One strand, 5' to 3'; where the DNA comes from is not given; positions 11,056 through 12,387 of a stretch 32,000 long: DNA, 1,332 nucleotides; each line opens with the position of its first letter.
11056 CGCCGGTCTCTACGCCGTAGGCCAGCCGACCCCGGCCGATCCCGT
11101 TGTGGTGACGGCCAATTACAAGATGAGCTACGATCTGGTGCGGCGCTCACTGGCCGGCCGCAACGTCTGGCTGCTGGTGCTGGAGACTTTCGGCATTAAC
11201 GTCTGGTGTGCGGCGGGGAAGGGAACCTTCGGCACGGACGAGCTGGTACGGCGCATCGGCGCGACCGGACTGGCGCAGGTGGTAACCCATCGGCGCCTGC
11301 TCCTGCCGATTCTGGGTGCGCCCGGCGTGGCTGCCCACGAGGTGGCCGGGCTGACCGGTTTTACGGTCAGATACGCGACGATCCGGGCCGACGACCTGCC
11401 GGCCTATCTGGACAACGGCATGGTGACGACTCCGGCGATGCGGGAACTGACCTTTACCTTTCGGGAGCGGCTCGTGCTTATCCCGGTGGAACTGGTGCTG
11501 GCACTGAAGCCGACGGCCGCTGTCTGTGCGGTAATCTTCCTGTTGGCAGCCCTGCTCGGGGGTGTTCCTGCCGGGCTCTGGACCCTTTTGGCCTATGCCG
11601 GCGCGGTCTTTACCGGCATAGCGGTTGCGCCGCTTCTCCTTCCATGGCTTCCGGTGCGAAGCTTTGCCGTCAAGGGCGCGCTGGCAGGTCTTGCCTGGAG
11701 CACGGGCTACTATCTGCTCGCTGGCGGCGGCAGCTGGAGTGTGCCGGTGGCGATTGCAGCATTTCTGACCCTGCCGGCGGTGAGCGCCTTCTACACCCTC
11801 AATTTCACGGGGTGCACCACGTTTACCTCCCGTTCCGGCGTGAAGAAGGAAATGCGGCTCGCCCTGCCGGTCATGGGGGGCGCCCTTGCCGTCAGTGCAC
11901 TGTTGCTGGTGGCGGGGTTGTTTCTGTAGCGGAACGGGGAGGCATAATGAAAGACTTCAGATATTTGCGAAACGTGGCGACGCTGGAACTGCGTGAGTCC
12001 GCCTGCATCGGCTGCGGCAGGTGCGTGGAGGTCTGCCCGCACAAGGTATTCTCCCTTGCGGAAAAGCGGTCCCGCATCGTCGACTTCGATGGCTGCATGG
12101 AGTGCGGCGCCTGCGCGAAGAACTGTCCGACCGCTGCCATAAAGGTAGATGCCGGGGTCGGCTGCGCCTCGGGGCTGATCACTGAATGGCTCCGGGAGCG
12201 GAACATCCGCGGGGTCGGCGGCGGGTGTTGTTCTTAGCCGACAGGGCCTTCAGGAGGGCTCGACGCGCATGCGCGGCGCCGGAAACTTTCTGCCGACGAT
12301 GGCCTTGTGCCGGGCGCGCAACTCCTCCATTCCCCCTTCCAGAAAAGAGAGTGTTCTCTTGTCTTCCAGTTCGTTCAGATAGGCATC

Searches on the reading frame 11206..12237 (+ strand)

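Call 69: search_protein_families(library=pfam, proteins=[window:11206-12237:+], max_evalue=0.00001)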
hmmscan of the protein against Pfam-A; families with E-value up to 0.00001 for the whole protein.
window:11206-12237:+ (343 aa): 10 families
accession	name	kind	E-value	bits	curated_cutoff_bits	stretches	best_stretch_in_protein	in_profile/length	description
PF00037.32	Fer4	-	4.9e-14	51.9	21.1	1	264-281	5-22/24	4Fe-4S binding domain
PF12838.12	Fer4_7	-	2.1e-12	47.8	27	1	267-311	2-52/52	4Fe-4S dicluster domain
PF13187.11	Fer4_9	-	5.6e-10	39.5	27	1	266-312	1-52/52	4Fe-4S dicluster domain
PF13237.11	Fer4_10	-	4.9e-09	36.4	25.5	1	263-308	5-53/53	4Fe-4S dicluster domain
PF14697.11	Fer4_21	-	1.2e-08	35.4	35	1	263-313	4-58/59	4Fe-4S dicluster domain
PF12797.12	Fer4_2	-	3.1e-07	30.4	24.5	0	264-278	7-21/22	4Fe-4S binding domain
PF13484.11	Fer4_16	-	9.1e-07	30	30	0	267-285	2-20/66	4Fe-4S double cluster binding domain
PF12837.12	Fer4_6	-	1.3e-06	28.5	25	1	264-281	6-23/24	4Fe-4S binding domain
PF17179.9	Fer4_22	-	5e-06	27.7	27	0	261-280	75-94/95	4Fe-4S dicluster domain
PF13183.11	Fer4_8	-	7.6e-06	26.8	27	0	295-311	3-19/68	4Fe-4S dicluster domain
